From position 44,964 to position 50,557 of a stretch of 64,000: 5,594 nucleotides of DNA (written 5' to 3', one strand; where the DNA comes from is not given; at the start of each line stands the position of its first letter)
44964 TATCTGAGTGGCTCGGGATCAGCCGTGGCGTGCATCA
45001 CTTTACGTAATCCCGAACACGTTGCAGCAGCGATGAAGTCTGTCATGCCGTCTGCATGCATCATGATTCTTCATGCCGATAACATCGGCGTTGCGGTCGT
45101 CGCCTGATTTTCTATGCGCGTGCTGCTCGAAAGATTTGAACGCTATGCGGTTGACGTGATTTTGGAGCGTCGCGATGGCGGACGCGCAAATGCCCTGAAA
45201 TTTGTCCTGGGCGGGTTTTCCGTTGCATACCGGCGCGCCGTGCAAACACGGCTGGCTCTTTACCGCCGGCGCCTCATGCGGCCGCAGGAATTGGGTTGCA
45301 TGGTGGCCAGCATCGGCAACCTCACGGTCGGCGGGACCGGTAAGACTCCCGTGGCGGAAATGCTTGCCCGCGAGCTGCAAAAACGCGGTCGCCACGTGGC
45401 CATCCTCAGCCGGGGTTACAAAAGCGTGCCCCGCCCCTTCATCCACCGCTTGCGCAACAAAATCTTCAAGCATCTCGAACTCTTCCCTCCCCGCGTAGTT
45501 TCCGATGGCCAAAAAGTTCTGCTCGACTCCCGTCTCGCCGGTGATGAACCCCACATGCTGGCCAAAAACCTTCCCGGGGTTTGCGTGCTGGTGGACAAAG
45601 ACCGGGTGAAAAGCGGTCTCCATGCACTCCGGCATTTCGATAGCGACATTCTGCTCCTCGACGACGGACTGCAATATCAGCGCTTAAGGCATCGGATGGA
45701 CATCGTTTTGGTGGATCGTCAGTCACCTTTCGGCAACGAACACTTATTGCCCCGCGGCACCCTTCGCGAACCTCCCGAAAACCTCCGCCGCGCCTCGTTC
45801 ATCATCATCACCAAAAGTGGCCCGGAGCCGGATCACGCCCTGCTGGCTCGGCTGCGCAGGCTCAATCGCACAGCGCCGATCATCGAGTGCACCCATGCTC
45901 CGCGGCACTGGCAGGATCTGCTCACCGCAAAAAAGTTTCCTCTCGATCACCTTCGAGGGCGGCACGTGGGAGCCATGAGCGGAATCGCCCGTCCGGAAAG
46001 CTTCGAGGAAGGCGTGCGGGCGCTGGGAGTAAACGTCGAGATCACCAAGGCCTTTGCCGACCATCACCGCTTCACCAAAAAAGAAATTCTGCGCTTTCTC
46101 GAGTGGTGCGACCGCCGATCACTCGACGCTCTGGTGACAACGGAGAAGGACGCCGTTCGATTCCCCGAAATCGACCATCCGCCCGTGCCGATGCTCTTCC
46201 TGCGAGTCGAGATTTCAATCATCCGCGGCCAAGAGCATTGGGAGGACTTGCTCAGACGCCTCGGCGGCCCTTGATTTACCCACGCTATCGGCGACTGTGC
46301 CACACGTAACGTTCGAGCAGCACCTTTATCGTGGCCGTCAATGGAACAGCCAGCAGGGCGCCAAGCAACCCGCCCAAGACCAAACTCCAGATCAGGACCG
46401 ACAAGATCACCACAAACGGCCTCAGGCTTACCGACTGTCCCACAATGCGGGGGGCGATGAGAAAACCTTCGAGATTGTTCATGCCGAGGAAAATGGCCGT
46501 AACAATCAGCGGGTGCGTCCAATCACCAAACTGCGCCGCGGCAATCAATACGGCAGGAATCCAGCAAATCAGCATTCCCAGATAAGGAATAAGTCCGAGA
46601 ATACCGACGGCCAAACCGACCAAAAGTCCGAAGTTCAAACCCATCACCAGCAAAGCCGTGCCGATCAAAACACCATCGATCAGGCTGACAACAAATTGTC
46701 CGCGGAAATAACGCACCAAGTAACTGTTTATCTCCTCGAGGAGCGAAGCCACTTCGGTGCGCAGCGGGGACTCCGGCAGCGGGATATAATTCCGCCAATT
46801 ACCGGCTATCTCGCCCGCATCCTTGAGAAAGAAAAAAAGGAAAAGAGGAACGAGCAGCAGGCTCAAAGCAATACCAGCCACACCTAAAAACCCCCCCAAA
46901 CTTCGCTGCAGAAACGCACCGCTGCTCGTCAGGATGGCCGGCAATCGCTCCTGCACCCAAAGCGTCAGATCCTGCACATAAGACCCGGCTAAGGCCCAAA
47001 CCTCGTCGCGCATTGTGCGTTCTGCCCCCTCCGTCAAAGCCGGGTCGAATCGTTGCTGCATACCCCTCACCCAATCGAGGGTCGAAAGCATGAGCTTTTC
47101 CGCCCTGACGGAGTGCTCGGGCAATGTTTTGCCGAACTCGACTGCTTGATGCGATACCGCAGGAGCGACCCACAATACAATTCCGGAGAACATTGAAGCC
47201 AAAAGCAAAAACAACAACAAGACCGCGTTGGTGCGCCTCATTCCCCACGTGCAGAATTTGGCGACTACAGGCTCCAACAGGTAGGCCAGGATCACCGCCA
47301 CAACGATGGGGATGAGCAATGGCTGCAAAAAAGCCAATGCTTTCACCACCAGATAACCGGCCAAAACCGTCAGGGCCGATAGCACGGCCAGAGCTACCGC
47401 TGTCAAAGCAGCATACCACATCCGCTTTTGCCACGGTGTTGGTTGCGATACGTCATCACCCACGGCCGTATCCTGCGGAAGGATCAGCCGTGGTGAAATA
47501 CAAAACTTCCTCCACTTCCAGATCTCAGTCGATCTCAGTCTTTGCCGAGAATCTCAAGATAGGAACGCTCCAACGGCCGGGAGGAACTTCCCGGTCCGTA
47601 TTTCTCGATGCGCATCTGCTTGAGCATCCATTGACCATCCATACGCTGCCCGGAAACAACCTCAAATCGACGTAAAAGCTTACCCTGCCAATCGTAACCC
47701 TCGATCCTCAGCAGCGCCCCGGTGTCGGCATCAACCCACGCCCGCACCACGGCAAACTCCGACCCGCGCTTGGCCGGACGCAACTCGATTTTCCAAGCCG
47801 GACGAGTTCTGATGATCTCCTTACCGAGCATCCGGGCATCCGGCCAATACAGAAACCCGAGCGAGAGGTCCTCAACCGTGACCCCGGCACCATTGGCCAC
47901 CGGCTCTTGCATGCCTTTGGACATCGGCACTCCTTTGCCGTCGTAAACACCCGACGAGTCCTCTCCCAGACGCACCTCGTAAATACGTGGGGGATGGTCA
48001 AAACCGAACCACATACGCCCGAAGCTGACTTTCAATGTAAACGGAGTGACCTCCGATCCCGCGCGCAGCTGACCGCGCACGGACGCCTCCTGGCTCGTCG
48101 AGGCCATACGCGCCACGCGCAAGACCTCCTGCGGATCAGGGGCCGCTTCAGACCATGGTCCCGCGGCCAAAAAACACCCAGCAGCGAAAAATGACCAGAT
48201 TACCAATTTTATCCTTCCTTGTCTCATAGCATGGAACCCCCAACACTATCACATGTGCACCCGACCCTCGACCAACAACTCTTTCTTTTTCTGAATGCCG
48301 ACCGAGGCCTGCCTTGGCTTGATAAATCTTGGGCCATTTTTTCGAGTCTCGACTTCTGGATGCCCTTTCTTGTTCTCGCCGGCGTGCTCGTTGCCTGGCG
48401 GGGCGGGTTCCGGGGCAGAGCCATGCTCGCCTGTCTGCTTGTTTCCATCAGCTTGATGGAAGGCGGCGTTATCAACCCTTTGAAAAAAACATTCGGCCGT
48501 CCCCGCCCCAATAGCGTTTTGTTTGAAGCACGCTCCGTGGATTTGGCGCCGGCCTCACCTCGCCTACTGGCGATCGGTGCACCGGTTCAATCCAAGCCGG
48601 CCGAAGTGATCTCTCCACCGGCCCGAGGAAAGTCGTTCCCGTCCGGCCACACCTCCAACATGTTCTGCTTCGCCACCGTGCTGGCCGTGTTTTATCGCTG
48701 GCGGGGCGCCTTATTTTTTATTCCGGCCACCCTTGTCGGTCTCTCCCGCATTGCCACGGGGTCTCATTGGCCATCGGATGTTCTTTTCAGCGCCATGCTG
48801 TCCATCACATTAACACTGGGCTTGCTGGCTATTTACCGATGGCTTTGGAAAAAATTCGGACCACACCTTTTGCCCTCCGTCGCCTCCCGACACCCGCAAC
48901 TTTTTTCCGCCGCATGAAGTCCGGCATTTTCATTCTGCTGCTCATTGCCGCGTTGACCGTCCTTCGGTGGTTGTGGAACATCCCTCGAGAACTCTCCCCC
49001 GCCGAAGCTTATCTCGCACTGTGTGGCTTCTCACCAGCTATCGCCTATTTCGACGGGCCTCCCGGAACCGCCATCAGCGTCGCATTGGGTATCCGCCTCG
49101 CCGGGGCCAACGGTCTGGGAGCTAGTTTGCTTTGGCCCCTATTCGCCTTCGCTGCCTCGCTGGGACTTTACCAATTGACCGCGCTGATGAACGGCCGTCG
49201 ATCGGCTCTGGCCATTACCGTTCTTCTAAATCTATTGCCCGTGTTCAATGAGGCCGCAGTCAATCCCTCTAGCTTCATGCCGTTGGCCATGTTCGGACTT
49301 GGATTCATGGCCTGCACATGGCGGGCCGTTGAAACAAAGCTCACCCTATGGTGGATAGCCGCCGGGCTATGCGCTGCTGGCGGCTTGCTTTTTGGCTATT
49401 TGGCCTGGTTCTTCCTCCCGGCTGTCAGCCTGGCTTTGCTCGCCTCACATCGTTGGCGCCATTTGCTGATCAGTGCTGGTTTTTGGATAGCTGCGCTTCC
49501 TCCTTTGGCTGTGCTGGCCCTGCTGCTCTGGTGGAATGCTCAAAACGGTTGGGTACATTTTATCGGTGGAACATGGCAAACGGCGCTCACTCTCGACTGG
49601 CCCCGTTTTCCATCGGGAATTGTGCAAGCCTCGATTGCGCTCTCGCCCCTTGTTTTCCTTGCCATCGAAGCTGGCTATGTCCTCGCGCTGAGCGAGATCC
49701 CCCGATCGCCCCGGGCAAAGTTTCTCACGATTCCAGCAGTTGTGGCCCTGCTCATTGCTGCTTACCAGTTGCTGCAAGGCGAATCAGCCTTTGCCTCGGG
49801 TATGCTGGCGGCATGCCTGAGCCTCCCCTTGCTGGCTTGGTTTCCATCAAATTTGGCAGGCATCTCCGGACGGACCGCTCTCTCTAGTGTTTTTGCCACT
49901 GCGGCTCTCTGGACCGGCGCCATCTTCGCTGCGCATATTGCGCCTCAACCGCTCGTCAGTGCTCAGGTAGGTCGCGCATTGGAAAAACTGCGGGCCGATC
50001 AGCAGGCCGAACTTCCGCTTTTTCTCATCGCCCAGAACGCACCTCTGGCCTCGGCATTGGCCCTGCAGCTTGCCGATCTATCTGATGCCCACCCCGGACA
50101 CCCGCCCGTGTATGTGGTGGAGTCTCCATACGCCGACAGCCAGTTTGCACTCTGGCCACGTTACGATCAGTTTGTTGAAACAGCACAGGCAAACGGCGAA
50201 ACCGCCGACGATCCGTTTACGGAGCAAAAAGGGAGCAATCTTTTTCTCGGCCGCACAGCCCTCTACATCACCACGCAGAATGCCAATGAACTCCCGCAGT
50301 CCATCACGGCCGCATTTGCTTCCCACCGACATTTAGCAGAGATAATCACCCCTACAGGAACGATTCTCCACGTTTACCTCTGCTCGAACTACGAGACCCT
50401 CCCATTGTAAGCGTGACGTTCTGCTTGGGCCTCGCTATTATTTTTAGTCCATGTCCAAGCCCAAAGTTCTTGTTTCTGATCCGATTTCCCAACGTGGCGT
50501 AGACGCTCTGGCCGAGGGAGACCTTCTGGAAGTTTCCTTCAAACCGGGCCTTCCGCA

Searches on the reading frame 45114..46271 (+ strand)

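Call 35: search_protein_families(library=pfam, proteins=[window:45114-46271:+], max_evalue=0.001)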
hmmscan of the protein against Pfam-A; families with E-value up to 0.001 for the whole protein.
window:45114-46271:+ (386 aa): 1 family
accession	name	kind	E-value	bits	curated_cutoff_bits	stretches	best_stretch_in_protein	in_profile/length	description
PF02606.20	LpxK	-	2.1e-79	267.5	27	1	29-381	2-325/328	Tetraacyldisaccharide-1-P 4'-kinase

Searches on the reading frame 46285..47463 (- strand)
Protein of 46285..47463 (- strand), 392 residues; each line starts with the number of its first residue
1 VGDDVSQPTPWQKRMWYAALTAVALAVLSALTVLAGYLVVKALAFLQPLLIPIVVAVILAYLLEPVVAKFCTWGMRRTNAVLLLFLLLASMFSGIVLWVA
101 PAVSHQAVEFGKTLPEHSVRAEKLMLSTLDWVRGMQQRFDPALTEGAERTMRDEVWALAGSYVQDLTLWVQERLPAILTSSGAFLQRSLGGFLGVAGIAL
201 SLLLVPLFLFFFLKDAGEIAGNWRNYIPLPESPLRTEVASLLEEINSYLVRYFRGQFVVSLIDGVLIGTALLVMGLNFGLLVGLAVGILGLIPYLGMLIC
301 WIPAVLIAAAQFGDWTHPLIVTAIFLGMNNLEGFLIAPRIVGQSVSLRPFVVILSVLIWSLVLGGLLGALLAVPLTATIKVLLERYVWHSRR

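Call 35: search_protein_families(library=pfam, proteins=[window:46285-47463:-], max_evalue=0.001)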
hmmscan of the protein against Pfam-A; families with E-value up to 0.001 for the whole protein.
window:46285-47463:- (392 aa): 1 family
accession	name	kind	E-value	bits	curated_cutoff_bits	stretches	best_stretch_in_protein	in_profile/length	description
PF01594.21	AI-2E_transport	-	8.4e-55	186.7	34.3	1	33-386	11-326/327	AI-2E family transporter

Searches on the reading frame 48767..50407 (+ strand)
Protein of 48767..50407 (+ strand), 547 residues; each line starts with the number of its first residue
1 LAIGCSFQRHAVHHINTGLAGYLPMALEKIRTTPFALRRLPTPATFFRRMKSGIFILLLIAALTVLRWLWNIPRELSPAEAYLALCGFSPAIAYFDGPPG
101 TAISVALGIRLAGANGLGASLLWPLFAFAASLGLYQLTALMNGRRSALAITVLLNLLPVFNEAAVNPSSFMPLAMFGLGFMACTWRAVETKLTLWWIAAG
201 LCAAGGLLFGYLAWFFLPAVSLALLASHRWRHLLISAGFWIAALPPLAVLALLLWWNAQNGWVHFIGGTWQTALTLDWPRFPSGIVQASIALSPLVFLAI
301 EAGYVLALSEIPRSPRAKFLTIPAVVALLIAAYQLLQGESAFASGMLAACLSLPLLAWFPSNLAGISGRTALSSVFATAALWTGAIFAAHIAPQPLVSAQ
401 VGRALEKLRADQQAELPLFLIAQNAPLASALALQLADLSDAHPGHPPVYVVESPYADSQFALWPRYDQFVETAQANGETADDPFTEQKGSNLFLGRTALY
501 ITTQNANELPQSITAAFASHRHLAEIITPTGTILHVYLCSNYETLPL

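Call 35: search_protein_families(library=pfam, proteins=[window:48767-50407:+], max_evalue=0.001)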
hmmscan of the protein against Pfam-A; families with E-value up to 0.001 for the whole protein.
window:48767-50407:+ (547 aa): 1 family
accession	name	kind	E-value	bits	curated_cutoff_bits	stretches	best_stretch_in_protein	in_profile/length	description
PF13231.12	PMT_2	-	3.6e-11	44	26.1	1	96-256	1-160/160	Dolichyl-phosphate-mannose-protein mannosyltransferase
